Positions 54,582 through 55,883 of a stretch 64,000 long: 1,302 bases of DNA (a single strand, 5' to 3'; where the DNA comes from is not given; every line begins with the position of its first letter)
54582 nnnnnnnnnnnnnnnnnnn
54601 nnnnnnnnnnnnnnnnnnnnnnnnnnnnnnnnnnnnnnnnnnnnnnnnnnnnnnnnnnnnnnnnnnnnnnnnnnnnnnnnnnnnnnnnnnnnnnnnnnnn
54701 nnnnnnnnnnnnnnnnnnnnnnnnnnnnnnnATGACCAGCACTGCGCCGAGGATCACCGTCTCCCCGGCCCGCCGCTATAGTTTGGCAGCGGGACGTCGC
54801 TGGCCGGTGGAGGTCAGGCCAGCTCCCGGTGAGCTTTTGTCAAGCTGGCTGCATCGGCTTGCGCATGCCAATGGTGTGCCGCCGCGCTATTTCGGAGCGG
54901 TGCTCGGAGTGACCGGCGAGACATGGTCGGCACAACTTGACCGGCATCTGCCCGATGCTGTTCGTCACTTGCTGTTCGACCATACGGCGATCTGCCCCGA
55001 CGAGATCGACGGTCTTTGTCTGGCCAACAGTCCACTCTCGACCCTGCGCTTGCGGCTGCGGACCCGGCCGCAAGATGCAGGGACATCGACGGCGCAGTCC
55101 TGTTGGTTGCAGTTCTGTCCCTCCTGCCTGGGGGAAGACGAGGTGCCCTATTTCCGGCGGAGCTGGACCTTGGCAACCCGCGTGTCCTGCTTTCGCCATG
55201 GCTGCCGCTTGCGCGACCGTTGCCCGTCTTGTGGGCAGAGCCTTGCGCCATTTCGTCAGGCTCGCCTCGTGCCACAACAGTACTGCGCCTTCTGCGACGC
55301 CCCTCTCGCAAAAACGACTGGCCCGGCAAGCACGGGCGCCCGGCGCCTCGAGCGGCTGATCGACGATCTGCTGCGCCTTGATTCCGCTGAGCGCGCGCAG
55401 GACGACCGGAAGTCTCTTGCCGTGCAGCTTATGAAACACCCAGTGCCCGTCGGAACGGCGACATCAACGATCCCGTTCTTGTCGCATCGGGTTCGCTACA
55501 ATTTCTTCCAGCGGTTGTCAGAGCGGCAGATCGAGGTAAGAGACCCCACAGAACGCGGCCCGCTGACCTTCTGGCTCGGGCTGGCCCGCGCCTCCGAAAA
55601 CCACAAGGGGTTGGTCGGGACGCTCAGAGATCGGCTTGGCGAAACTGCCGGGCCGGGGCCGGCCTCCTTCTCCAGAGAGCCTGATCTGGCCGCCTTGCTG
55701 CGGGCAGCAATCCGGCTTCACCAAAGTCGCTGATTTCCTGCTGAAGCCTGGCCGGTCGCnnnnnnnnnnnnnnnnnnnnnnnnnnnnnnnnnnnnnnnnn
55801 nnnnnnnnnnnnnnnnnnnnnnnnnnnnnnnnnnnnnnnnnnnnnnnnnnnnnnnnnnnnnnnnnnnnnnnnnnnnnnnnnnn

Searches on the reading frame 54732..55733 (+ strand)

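Call 75: search_protein_families(library=pfam, proteins=[window:54732-55733:+], max_evalue=0.00001)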
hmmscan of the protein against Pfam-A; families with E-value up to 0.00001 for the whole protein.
window:54732-55733:+ (333 aa): 1 family
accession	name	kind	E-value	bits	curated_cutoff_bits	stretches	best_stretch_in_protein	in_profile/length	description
PF06527.16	TniQ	-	8.3e-24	85.3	27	1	25-160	1-142/142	TniQ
